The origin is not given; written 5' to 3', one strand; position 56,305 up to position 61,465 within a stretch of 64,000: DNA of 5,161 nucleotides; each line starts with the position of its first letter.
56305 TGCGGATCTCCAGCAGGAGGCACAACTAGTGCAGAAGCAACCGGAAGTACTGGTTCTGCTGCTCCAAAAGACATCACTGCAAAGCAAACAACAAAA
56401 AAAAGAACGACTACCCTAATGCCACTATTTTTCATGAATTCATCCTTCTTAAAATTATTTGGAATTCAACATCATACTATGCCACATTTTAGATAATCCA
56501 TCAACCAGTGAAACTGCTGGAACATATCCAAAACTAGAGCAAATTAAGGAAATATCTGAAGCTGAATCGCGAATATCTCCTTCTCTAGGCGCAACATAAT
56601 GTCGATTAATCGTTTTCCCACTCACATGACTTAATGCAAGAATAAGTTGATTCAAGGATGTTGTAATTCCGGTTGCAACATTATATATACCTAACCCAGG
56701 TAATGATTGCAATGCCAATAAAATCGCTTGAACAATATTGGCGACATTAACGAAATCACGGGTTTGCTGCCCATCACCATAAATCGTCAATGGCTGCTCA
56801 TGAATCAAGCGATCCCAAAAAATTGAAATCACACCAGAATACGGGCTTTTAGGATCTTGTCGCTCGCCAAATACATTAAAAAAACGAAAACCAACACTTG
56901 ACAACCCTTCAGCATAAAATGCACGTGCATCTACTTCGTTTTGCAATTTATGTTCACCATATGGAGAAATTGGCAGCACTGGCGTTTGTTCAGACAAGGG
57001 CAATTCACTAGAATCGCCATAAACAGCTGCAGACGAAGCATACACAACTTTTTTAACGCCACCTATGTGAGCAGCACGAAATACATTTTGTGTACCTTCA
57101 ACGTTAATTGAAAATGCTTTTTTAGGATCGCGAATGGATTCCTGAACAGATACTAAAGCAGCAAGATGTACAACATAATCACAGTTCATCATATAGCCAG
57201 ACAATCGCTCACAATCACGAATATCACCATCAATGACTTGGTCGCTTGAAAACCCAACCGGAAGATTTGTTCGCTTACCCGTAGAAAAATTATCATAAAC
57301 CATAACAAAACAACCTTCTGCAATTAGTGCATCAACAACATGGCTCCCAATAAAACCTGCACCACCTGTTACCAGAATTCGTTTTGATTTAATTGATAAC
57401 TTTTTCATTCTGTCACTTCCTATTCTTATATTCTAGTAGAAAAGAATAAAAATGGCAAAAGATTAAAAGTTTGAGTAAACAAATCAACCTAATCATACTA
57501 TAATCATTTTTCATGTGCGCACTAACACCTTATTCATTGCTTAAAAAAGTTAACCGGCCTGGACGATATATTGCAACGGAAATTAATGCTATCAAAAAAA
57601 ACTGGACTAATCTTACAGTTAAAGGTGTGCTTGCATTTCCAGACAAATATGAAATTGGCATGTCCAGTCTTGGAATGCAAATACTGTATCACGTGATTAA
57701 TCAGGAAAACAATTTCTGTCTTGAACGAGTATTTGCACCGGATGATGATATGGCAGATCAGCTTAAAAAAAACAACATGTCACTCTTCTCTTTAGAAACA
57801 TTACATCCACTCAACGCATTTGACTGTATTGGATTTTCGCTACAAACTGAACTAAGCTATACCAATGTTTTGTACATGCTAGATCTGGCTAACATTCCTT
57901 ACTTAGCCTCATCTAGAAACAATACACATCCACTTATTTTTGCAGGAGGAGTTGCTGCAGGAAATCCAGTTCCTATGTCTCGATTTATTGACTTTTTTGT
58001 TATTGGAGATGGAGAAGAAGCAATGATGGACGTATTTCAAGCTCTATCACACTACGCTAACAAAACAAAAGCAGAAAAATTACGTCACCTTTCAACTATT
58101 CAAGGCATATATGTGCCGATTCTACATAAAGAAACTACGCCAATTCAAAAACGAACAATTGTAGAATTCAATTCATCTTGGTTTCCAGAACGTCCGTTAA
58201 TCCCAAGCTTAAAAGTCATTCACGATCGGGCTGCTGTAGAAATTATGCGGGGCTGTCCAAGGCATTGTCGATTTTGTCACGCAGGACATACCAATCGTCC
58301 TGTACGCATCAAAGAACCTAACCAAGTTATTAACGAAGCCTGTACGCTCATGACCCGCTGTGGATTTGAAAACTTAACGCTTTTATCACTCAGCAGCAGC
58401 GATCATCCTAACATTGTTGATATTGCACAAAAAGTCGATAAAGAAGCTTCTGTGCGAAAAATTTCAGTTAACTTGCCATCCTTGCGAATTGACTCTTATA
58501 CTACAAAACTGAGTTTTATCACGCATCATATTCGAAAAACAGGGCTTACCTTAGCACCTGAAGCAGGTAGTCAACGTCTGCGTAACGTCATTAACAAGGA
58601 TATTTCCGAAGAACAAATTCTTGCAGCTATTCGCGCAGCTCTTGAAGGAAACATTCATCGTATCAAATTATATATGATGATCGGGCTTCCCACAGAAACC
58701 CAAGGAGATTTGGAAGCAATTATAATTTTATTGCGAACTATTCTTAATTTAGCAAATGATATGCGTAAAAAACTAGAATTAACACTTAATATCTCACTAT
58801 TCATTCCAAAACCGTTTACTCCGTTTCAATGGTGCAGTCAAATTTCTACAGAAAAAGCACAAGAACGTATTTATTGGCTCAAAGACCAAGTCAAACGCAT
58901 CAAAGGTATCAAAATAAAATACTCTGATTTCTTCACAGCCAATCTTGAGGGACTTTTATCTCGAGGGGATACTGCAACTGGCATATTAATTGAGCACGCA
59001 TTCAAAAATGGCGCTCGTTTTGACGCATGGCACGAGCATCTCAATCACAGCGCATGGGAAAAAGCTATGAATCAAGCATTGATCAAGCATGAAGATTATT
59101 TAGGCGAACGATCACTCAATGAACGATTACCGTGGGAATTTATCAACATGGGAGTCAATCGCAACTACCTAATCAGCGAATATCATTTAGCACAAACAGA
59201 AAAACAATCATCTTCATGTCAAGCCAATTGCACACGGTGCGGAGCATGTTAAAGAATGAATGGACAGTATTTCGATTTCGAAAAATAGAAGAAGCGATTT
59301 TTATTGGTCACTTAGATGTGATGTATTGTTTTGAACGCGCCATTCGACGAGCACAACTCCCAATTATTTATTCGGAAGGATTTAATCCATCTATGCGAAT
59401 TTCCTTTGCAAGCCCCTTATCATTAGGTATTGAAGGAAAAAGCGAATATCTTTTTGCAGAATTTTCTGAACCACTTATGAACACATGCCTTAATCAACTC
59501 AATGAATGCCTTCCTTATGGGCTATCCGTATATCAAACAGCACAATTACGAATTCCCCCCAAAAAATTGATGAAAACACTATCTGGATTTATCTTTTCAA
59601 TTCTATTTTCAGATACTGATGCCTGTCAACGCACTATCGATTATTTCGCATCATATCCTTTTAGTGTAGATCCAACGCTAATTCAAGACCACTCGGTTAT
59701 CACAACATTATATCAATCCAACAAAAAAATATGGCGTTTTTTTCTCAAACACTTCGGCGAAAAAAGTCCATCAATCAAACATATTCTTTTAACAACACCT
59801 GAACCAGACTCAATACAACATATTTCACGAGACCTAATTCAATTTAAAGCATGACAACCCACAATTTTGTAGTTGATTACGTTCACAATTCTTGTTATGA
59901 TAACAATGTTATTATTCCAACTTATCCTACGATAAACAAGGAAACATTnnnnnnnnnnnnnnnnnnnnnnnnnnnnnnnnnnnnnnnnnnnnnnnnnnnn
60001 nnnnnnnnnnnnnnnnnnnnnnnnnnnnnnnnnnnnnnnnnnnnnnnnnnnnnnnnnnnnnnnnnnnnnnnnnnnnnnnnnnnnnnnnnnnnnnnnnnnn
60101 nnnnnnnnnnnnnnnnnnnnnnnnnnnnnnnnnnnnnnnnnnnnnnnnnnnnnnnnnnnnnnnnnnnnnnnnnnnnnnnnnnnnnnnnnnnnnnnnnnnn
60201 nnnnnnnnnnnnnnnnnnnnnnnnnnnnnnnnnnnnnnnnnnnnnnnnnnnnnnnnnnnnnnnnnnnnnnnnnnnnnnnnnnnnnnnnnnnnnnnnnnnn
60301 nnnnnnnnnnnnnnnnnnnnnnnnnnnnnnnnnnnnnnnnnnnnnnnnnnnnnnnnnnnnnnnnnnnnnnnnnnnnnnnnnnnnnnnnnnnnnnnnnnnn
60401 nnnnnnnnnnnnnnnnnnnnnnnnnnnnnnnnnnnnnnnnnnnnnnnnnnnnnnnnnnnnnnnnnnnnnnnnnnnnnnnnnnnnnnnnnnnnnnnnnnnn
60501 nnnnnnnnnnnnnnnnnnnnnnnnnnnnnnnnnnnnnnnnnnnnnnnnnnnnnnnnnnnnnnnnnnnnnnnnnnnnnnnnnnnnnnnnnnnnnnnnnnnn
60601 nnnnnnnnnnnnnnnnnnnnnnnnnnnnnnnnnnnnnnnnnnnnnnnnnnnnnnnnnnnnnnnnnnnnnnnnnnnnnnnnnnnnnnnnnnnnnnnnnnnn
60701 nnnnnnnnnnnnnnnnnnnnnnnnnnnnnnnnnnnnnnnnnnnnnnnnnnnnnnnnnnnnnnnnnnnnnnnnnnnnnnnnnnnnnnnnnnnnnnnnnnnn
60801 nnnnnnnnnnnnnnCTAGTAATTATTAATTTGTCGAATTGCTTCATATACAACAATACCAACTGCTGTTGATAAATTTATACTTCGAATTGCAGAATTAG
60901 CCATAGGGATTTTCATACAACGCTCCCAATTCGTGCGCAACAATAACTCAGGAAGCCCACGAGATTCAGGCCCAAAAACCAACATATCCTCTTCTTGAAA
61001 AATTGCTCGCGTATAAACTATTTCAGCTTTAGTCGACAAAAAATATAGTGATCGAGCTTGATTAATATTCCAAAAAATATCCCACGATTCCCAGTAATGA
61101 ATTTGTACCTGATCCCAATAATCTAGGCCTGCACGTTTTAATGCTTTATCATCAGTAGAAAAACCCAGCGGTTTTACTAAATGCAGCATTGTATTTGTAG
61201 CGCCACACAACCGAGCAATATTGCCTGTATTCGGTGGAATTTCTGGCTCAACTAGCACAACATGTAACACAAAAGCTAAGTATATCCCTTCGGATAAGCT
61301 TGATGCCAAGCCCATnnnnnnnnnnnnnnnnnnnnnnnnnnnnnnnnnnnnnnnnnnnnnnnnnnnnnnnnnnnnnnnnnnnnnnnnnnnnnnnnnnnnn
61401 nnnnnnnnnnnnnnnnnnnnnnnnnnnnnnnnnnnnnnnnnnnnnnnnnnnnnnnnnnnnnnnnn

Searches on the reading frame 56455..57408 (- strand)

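Call 32: search_protein_families(library=pfam, proteins=[window:56455-57408:-], max_evalue=0.00001)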
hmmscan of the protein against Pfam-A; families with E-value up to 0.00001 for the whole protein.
window:56455-57408:- (317 aa): 8 families
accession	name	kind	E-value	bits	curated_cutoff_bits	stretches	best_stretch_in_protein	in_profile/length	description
PF01370.27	Epimerase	-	2.5e-56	191.2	20.9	1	11-245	1-240/240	NAD dependent epimerase/dehydratase family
PF16363.11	GDP_Man_Dehyd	-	4.3e-45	155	27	1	12-308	1-332/332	GDP-mannose 4,6 dehydratase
PF01073.25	3Beta_HSD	-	1e-24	87.5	22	1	12-236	1-232/280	3-beta hydroxysteroid dehydrogenase/isomerase family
PF02719.21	Polysacc_synt_2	-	7.8e-16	58.5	20.2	1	11-272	1-261/293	Polysaccharide biosynthesis protein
PF04321.23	RmlD_sub_bind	-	5.3e-15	55.7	27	1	10-184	2-156/287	RmlD substrate binding domain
PF07993.18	NAD_binding_4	-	5.9e-11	42.4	20.1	1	73-135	86-146/258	Male sterility protein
PF13460.12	NAD_binding_10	-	4.7e-08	33.6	27.2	1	15-134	1-106/184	NAD(P)H-binding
PF05368.20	NmrA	-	4.5e-07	30.2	27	0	8-126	2-107/298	NmrA-like family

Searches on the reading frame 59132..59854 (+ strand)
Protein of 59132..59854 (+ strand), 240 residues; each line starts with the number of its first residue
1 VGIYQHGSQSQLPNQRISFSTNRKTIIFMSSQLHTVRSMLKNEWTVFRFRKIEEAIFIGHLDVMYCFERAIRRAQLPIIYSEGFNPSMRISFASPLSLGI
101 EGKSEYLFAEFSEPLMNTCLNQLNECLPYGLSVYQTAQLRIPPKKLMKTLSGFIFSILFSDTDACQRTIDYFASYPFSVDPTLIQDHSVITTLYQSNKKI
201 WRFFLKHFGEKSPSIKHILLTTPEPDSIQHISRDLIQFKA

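Call 59: search_protein_families(library=pfam, proteins=[window:59132-59854:+], max_evalue=0.000001)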
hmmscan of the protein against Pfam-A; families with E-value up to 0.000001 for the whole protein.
window:59132-59854:+ (240 aa): 1 family
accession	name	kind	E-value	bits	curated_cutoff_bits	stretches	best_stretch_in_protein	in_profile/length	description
PF10105.14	DUF2344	-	3.5e-34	118.7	23.8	1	47-169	4-122/176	Uncharacterized protein conserved in bacteria (DUF2344)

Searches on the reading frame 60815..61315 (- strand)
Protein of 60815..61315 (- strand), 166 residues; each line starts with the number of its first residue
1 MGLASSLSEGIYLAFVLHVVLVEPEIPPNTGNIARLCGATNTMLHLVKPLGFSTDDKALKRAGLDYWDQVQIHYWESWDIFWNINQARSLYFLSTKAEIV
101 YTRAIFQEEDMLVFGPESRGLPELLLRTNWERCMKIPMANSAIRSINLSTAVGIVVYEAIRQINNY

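Call 59: search_protein_families(library=pfam, proteins=[window:60815-61315:-], max_evalue=0.000001)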
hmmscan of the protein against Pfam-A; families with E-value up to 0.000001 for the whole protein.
window:60815-61315:- (166 aa): 1 family
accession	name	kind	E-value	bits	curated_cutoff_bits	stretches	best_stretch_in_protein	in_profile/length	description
PF00588.24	SpoU_methylase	-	8.7e-30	104.1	29.7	1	17-157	2-142/142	SpoU rRNA Methylase family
